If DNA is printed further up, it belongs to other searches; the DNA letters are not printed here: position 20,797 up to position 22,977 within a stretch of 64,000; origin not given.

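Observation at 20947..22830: Full-length RelA/SpoT homolog with a degenerate hydrolase motif in an archaeal informational-gene context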

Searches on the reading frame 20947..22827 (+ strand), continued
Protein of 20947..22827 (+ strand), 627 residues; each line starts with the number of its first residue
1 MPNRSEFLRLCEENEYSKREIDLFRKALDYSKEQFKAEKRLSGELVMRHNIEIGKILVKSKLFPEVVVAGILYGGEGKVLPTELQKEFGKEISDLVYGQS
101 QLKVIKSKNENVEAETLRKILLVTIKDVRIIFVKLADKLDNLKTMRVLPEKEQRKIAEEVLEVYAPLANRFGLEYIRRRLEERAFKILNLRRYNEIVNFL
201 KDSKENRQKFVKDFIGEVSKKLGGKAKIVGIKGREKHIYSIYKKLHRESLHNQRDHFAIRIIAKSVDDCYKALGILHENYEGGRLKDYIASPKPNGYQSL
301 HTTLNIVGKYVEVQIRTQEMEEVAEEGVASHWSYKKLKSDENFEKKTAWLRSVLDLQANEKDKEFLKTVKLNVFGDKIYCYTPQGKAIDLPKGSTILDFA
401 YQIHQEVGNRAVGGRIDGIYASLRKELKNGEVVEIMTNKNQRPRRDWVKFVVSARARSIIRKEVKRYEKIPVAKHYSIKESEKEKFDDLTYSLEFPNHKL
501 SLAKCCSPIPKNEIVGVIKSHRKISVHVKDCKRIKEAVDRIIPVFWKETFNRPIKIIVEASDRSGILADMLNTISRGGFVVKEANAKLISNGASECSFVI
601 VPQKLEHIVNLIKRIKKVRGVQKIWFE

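Call 27: find_related_loci(query=window:20947-22827:+, collection=genome_contigs, flank=3000)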
Query window:20947-22827:+ (627 aa) in genome_contigs; peptide patterns used: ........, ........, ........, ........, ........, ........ (x = any residue, [..] = any of these).
174 stretches matched a pattern; 9 encode a relative of the query (tblastn E <= 1e-3); 9 distinct loci.
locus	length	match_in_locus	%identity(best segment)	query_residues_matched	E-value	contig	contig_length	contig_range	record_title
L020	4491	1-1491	79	134-627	0e+0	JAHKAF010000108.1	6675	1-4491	MAG: Nanoarchaeota archaeon isolate Undefined_mixed_planktonic.mb.23 Undefined_mixed_pl.mb.23_k141_1445959, whole genome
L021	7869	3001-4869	60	5-626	0e+0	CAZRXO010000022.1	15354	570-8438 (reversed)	MAG TPA_asm: Candidatus Woesearchaeota archaeon isolate SRP178699_co3_436 genome assembly, contig: NODE_1883_length_1535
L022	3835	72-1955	47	3-627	0e+0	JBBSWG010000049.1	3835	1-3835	MAG: Nanoarchaeota archaeon isolate H51-bin332_1 H51_bin332_1_000000000049, whole genome shotgun sequence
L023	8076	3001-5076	40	20-612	2e-109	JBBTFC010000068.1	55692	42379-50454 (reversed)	MAG: Deltaproteobacteria bacterium isolate H14-bin053_1 H14_bin053_1_000000000068, whole genome shotgun sequence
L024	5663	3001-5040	30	24-616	2e-98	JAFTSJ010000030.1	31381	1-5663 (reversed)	MAG: Alphaproteobacteria bacterium isolate RGIG4106 Roe_deer_Cecum.Co__c1602993, whole genome shotgun sequence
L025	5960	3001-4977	37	24-595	2e-94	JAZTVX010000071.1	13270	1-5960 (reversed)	MAG: Alphaproteobacteria bacterium isolate T1900045336_YK20190025.MAGScoT_cleanbin_000012 SGB_6600_k141_2017738, whole g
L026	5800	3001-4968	36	24-595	4e-92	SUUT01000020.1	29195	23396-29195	MAG: Alphaproteobacteria bacterium isolate SIG53 NODE_32483_length_29195_cov_11.404844, whole genome shotgun sequence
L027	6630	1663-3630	35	24-595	6e-92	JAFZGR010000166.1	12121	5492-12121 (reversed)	MAG: Alphaproteobacteria bacterium isolate RGIG7750 Water_buffalos_Rectum-5__c422922, whole genome shotgun sequence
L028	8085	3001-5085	36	16-621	4e-90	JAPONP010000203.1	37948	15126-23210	MAG: Bacteriovoracales bacterium isolate APA_bin_12 c_000000524281, whole genome shotgun sequence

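Call 29: search_protein_families(library=padloc, proteins=[window:20947-22827:+], max_evalue=0.1)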
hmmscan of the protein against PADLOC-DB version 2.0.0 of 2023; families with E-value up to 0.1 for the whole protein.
window:20947-22827:+ (627 aa): 1 family
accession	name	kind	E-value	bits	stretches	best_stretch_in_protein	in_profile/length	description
PDLC04999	PDC-S33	-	3.4e-13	47.8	1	192-318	29-169/349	-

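Call 81: predict_structure(alignment_id=A1)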
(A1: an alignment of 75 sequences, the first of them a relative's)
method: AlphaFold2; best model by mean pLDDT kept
length: 627 residues; sequences in the alignment: 75
mean_pLDDT: 86.2   pTM: 0.81
mean pLDDT of the five models: 86.2, 85.7, 84.6, 83.6, 80.3
residues with pLDDT >= 90: 310; 70-90: 262; 50-70: 42; < 50: 13
segments of 3 or more residues with pLDDT < 50: 327-329, 476-483
pLDDT, mean of each block of 10 residues (from residue 1): 87 94 97 90 92 96 94 91 94 92 85 81 83 96 94 94 86 89 95 90 74 91 90 83 83 84 93 92 80 76 87 88 60 55 80 74 60 80 88 94 94 95 94 94 89 90 81 50 67 89 92 92 90 82 92 92 85 87 86 89 87 92 92
secondary structure, 60 per line:
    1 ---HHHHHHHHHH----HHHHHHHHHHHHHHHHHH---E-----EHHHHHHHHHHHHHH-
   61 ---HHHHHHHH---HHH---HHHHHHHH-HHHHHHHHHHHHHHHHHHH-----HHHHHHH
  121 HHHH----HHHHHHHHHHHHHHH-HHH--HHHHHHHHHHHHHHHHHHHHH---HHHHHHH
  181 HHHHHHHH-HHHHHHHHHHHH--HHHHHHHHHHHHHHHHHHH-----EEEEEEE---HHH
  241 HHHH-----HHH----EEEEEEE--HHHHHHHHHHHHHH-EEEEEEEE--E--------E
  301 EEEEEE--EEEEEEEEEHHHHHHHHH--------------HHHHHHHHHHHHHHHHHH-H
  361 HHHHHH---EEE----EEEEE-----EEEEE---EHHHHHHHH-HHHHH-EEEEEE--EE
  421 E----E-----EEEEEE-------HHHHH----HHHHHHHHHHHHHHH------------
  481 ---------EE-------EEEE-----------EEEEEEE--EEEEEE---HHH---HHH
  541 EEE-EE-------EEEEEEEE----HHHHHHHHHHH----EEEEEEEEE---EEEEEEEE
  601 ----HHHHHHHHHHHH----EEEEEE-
elements in order: H4-13 H18-35 H46-59 H64-71 H81-88 H90-108 H114-124 H129-143 H150-170 H174-188 H190-201 H204-222 E228-234 H238-244 E257-263 H266-279 E281-288 E300-306 E309-317 H318-326 H341-358 H360-366 E370-372 E377-381 E387-391 H396-403 H405-409 E411-416 E419-421 E432-437 H445-449 H454-468 E499-502 E514-520 E523-528 E541-543 E554-561 H566-576 E581-589 E593-600 H605-616 E621-626

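Call 83: fold_search(model_id=the predicted structure, library=pdb)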
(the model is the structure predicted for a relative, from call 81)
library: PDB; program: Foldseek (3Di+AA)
matches with E <= 10: 1170; with E <= 0.001: 62
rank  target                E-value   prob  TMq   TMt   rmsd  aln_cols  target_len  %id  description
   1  5iqr_8                2.0e-36  1.00  0.42  0.42  38.4       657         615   27  Structure of RelA bound to the 70S ribosome (released 2016-05-04)
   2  7qpr_C                1.4e-34  1.00  0.53  0.50  10.6       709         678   23  Structure of full length SpoT (released 2023-01-18)
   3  7qpr_A                3.3e-34  1.00  0.54  0.50  11.0       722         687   22  Structure of full length SpoT (released 2023-01-18)
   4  7qpr_B                6.8e-34  1.00  0.53  0.49  11.0       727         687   21  Structure of full length SpoT (released 2023-01-18)
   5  7qpr_D                7.1e-34  1.00  0.54  0.50  11.0       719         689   23  Structure of full length SpoT (released 2023-01-18)
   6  6yxa                  1.3e-33  1.00  0.42  0.49  20.9       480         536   37  Structure of the bifunctional Rel enzyme from B. subtilis (released 2020-09-23)
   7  5kpv_33               6.7e-33  1.00  0.42  0.40  38.0       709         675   26  Structure of RelA bound to ribosome in presence of A/R tRNA (Structure II) (released 2016-09-28)
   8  8acu_A                2.5e-22  1.00  0.40  0.66   6.9       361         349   37  Structure of Bacillus subtilis Rel in complex with DarB (released 2023-07-19)
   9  24io_B                3.3e-22  1.00  0.39  0.70   5.8       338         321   34  Crystal structure of the RelSeq N-terminal domain from Streptococcus equisimilis in complex with pppGpp (released 2026-03-18)
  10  7oiw_A                2.2e-21  1.00  0.41  0.73   5.2       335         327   35  Structure of S. aureus Rel catalytic domains in complex with pppGpp (released 2022-06-01)
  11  6s2u                  2.8e-21  1.00  0.43  0.76   3.8       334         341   34  Structure of the catalytic domain of T. thermophilus Rel in complex with AMP and ppGpp (released 2020-07-08)
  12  8acu_B                4.5e-21  1.00  0.43  0.77   5.2       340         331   38  Structure of Bacillus subtilis Rel in complex with DarB (released 2023-07-19)
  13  24io_A                5.3e-21  1.00  0.40  0.67   5.7       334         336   34  Crystal structure of the RelSeq N-terminal domain from Streptococcus equisimilis in complex with pppGpp (released 2026-03-18)
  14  6s2t                  6.1e-21  1.00  0.37  0.61   6.8       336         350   35  Structure of the N-terminal catalytic region of T. thermophilus Rel bound to ppGpp (released 2020-07-08)
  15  6s2v_A                7.4e-21  1.00  0.37  0.62   7.2       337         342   33  Structure of the N-terminal catalytic region of T. thermophilus Rel (released 2020-07-08)
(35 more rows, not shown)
